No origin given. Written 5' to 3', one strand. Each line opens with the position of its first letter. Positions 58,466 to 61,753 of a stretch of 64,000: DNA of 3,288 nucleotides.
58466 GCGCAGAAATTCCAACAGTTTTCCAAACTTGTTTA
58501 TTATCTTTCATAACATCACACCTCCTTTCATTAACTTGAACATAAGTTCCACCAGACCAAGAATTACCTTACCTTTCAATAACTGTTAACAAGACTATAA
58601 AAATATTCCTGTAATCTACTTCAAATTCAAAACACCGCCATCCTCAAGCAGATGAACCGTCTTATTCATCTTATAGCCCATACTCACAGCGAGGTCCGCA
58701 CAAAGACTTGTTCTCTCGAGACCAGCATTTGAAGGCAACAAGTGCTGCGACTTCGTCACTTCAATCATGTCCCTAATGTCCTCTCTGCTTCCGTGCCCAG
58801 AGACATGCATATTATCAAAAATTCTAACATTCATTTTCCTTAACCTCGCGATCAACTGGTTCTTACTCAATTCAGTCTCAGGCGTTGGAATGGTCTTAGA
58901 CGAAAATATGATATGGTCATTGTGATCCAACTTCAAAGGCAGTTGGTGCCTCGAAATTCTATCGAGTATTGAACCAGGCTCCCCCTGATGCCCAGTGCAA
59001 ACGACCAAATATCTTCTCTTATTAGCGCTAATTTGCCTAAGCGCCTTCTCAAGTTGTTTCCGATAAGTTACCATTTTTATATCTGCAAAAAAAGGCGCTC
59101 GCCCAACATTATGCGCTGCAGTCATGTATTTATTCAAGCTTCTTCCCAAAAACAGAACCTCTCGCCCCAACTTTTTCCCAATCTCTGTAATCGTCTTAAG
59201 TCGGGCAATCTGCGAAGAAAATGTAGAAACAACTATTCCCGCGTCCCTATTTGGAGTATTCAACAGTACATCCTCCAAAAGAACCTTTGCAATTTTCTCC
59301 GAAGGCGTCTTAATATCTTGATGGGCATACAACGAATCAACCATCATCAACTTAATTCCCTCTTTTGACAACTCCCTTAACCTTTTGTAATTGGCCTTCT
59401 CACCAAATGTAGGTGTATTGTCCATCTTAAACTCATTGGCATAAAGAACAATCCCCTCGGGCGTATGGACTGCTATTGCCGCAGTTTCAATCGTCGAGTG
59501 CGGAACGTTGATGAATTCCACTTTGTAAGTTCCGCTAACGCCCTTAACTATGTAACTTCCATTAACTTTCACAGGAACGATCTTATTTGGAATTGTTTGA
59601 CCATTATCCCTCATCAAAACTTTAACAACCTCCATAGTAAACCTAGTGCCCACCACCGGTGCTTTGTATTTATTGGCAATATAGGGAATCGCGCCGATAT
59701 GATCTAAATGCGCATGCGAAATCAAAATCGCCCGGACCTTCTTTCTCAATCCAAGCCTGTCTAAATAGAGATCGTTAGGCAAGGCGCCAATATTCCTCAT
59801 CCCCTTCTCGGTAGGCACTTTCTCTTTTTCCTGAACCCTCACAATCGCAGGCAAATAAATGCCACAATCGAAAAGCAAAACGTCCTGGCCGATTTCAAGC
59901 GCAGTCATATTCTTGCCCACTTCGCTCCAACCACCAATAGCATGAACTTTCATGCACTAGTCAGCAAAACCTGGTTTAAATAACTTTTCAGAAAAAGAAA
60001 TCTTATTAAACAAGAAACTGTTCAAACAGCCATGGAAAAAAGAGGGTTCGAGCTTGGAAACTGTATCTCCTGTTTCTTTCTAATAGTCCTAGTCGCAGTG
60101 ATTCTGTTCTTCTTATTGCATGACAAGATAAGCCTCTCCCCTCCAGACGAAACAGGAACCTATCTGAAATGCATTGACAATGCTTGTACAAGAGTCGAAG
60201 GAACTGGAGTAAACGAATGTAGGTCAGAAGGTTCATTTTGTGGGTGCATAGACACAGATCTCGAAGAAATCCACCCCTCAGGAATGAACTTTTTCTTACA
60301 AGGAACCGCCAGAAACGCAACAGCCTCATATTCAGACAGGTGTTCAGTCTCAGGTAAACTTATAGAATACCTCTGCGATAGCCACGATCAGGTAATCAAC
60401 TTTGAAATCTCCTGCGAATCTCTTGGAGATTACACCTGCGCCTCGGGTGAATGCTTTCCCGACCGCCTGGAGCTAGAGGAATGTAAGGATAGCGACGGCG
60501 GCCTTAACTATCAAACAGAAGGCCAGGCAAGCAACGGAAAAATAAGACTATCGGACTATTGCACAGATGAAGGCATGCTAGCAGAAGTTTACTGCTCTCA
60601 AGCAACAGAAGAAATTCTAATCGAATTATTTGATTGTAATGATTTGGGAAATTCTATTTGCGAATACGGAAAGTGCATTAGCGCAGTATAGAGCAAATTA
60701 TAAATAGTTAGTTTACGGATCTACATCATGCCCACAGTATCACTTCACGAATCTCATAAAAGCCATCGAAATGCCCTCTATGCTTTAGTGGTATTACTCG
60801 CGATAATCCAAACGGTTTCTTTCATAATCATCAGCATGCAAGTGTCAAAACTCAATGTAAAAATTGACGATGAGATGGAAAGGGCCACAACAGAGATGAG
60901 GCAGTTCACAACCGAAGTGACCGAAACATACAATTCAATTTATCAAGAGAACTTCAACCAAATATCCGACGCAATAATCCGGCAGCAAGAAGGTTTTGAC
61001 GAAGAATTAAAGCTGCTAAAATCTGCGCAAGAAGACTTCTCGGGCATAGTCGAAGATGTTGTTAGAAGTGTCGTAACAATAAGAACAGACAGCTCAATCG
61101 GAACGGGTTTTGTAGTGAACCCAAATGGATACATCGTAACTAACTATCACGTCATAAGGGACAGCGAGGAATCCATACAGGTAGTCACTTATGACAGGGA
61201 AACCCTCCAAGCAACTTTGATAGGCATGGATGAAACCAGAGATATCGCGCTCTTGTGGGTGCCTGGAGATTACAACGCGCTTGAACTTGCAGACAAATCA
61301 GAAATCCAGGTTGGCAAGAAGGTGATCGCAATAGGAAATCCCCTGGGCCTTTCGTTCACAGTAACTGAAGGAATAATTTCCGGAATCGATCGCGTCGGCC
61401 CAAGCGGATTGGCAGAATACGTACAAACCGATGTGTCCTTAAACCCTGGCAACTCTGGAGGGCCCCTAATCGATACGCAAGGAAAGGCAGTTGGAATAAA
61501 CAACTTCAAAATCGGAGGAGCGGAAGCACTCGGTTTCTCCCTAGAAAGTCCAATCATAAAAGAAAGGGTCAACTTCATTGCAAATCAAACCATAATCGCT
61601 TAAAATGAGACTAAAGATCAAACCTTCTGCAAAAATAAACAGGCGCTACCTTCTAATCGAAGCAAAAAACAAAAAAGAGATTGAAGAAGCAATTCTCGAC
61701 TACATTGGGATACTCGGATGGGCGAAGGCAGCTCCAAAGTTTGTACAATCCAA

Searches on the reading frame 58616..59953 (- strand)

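Call 10: search_protein_families(library=pfam, proteins=[window:58616-59953:-], max_evalue=0.001)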
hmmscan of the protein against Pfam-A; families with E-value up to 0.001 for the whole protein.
window:58616-59953:- (445 aa): 3 families
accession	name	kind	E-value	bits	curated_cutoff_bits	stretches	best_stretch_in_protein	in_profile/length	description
PF22505.1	RNase_J_b_CASP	-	5.1e-22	78.4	27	1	240-363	4-120/126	Ribonuclease J, beta-CASP domain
PF00753.33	Lactamase_B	-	2.2e-10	41.3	22.7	1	13-104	5-75/196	Metallo-beta-lactamase superfamily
PF12706.13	Lactamase_B_2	-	6.5e-07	29.6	27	1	71-164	29-132/200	Beta-lactamase superfamily domain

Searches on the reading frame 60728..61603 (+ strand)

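Call 10: search_protein_families(library=pfam, proteins=[window:60728-61603:+], max_evalue=0.001)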
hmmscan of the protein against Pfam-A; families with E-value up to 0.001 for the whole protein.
window:60728-61603:+ (291 aa): 2 families
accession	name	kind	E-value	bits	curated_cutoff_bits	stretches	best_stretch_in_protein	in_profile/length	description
PF13365.12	Trypsin_2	-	7.1e-34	118.1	27.6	1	125-257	1-144/144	Trypsin-like peptidase domain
PF00089.32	Trypsin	-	3.7e-14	53.5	20.6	1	117-267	19-204/220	Trypsin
